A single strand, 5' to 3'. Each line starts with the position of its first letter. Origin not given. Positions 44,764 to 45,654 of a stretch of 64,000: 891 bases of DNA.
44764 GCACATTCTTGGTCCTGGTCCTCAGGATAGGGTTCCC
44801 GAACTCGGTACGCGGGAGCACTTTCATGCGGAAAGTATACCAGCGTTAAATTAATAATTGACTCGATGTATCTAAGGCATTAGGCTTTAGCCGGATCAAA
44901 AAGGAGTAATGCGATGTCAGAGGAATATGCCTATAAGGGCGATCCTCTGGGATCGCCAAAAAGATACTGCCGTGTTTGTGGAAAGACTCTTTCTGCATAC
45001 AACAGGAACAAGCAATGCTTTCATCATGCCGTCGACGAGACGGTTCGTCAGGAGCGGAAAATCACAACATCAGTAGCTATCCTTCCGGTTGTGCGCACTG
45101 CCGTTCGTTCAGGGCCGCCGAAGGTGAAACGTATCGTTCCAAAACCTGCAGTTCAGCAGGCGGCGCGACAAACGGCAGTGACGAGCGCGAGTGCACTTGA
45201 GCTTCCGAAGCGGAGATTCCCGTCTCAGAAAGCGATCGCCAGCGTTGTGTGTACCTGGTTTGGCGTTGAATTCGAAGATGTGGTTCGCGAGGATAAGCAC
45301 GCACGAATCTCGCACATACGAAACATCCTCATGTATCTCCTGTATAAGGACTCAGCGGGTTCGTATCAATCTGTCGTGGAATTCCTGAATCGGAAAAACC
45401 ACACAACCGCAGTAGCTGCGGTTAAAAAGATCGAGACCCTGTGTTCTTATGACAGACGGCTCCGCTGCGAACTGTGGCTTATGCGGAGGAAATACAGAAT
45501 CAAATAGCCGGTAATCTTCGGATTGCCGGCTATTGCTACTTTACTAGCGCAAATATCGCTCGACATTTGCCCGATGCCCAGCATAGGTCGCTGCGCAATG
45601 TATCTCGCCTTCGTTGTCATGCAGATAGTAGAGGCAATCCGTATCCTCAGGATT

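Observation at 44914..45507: Standalone DnaA domain-IV protein fused to an N-terminal zinc ribbon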

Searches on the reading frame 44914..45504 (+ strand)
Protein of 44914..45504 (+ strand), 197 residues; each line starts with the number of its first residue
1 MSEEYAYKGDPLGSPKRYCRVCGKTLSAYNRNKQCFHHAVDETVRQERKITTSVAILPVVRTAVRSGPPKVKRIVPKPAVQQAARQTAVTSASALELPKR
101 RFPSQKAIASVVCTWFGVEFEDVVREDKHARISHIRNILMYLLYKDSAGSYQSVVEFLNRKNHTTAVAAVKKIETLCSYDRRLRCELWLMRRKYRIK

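Call 3: search_protein_families(library=pfam, proteins=[window:44914-45504:+], max_evalue=10)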
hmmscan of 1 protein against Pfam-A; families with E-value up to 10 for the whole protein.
window:44914-45504:+ (197 aa): 1 family
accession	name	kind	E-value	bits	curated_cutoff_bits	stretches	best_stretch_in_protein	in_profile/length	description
PF08299.17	Bac_DnaA_C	-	2e-12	47.4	31.5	1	107-173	3-69/69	Bacterial dnaA protein helix-turn-helix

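Call 4: search_protein_families(library=ncbifam, proteins=[window:44914-45504:+], max_evalue=10)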
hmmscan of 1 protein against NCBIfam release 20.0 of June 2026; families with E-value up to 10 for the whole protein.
window:44914-45504:+ (197 aa): 3 families
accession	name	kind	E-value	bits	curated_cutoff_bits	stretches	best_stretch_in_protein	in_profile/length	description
TIGR00362.1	DnaA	equivalog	5.8e-14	52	343.9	1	101-192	344-435/437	chromosomal replication initiator protein DnaA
NF001154.0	PRK00149.3-3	equivalog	4.4e-13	49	410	1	105-188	368-452/462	chromosomal replication initiator protein DnaA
NF009087.0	PRK12422.1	equivalog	0.012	14.8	657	1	106-176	355-424/455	chromosomal replication initiator protein DnaA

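Call 5: search_solved_structures(query=window:44914-45504:+, max_evalue=10, show_alignments=3)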
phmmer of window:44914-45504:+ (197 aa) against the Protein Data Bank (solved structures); distinct sequences matched with E-value up to 10: 4.
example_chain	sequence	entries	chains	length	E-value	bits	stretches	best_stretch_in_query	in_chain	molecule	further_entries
2hcb_A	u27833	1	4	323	1.7e-07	34.7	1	106-185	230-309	Chromosomal replication initiator protein dnaA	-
1l8q_A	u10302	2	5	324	1.7e-07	34.7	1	106-185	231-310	Chromosomal replication initiator protein dnaA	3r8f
8btg_A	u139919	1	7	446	0.0029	20.9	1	100-185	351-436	Chromosomal replication initiator protein DnaA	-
6giq_E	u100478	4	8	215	1.2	12.4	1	86-175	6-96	Cytochrome b-c1 complex subunit Rieske, mitochondrial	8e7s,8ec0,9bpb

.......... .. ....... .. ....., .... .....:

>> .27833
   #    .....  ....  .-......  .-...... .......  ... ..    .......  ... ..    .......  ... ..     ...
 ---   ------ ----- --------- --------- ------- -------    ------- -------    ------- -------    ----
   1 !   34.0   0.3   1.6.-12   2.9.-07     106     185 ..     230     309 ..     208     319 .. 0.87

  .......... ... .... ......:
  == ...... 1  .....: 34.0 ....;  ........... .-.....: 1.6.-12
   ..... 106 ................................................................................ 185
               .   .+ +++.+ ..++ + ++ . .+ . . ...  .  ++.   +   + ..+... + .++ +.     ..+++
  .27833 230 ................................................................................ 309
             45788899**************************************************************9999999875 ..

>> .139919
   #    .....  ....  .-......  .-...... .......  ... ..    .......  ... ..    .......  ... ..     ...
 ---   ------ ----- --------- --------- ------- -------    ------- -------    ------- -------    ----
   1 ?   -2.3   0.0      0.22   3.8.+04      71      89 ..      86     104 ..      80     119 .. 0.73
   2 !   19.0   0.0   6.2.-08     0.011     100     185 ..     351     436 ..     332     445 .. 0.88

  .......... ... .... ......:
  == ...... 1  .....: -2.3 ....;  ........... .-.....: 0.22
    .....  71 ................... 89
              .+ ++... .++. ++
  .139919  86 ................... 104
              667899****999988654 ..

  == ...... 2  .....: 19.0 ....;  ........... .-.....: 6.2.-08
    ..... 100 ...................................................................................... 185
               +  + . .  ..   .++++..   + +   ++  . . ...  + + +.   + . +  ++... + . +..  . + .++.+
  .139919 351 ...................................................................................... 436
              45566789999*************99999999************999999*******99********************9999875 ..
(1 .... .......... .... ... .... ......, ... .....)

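Call 10: find_homologous_proteins(query=window:44914-45504:+)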
Query window:44914-45504:+ (197 aa): 1 proteins with E <= 0.001 among 219 candidates.
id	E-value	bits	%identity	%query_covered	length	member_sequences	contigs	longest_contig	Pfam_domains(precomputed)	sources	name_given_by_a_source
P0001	1.5e-126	437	100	100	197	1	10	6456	PF08299.18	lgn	-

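Call 12: find_encoding_contigs(protein=P0001, flank=5000, max_places=10)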
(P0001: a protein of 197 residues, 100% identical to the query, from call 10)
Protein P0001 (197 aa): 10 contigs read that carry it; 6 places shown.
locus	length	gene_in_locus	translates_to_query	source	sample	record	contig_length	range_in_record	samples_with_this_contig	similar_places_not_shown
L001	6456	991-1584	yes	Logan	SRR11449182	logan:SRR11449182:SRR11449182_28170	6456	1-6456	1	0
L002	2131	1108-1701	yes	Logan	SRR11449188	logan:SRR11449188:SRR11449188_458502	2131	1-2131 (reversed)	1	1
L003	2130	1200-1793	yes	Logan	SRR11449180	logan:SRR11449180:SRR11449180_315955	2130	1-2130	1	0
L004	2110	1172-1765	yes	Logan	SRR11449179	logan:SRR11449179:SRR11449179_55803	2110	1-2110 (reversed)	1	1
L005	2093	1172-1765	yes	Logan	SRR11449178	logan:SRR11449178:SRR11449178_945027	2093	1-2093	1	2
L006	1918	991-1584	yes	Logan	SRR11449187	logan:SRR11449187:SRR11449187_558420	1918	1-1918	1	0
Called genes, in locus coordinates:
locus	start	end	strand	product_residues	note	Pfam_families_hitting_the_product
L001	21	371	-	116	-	PF05899:Cupin_3 (faint)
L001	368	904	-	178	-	PF01327:Pep_deformylase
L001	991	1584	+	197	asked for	PF08299:Bac_DnaA_C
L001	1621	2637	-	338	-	PF02618:YceG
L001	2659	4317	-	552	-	PF05970:PIF1, PF13245:AAA_19, PF13401:AAA_22, PF13604:AAA_30, PF21530:Pif1_2B_dom (weak), PF14493:HTH_40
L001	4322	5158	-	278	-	-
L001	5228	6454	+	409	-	?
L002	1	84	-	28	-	?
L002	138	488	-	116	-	PF05899:Cupin_3 (faint)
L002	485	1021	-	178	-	PF01327:Pep_deformylase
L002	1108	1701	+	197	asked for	PF08299:Bac_DnaA_C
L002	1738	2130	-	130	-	?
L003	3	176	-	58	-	?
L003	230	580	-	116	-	PF05899:Cupin_3 (faint)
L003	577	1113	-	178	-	PF01327:Pep_deformylase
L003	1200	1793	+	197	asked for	PF08299:Bac_DnaA_C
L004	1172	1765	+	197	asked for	PF08299:Bac_DnaA_C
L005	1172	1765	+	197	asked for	PF08299:Bac_DnaA_C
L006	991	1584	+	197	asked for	PF08299:Bac_DnaA_C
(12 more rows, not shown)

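Call 18: search_protein_representatives(protein=window:44914-45504:+)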
Query: 197 residues. Proteins with E-value up to 0.001 (for the whole library): 383; up to 1e-10: 14; up to 1e-30: 1. The best 150 are listed.
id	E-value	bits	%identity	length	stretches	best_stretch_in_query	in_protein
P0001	4.9e-127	437.4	100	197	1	1-197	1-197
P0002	4.3e-25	105.2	38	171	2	66-194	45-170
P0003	2.7e-16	76.5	31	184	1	8-195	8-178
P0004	4.5e-16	75.8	32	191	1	14-195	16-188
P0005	4.6e-16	75.7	37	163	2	103-194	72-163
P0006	9.5e-16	74.7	33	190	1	5-194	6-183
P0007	3.3e-15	72.9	35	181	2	100-194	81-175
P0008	2.1e-14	70.3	34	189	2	97-175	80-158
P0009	1.5e-12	64.2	35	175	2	98-186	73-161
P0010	2.0e-12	63.9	30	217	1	2-194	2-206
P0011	2.2e-12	63.7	35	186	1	10-174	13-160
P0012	6.6e-12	62.2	35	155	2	96-183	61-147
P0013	7.8e-11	58.7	31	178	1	13-193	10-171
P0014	9.4e-11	58.4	31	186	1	4-194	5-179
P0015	1.3e-10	57.9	35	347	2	101-181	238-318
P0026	5.4e-09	52.7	33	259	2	57-194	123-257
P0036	1.3e-07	48.2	29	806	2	108-190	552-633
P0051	6.9e-07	45.8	27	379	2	105-187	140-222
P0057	1.5e-06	44.8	30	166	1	13-179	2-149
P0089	9.7e-06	42.1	29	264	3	15-58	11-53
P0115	2.1e-05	41.0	30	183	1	13-174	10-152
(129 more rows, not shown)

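Call 27: search_solved_structures(query=A1, max_evalue=1, show_alignments=2)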
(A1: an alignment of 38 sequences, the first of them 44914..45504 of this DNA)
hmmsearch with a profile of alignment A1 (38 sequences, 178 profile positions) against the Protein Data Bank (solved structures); distinct sequences matched with E-value up to 1: 7.
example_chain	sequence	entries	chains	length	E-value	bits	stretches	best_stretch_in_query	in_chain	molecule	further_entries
8btg_A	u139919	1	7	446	5.5e-25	91.6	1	78-175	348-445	Chromosomal replication initiator protein DnaA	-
1j1v_A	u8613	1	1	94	1.6e-22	83.5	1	85-171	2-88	Chromosomal replication initiator protein dnaA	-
3pvp_A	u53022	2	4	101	3.6e-22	82.4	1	84-176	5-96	Chromosomal replication initiator protein dnaA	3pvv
2hcb_A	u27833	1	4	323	2.9e-21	79.4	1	73-169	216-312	Chromosomal replication initiator protein dnaA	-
1l8q_A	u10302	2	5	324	2.9e-21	79.4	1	73-169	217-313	Chromosomal replication initiator protein dnaA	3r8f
2z4r_A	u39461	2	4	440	4e-11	46.4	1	86-171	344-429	Chromosomal replication initiator protein dnaA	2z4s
4bjm_A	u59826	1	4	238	0.37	13.9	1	59-144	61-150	AVRM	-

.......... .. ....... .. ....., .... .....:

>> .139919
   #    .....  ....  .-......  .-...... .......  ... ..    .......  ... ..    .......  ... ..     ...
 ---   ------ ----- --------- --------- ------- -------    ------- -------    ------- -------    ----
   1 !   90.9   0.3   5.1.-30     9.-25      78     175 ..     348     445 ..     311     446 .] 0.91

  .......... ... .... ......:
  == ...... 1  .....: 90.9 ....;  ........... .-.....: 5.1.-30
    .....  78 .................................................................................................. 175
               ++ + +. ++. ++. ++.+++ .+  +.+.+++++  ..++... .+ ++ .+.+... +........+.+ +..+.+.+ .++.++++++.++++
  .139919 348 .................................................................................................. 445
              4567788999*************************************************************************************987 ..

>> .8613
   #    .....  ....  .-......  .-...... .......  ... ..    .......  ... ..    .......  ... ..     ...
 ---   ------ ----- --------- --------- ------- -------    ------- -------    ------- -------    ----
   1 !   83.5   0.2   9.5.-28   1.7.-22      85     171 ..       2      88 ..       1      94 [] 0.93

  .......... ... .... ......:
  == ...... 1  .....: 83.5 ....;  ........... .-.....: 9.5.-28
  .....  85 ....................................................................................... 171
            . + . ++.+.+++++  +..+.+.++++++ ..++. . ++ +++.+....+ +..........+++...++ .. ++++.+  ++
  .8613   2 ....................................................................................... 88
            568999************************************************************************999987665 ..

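Call 36: search_protein_families(library=phrogs, proteins=[window:44914-45504:+], max_evalue=1)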
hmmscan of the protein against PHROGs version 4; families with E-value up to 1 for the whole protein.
window:44914-45504:+ (197 aa): 1 family
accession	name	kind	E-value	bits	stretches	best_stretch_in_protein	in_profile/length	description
phrog_1321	-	unknown function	0.0053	18.2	1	12-41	31-59/92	-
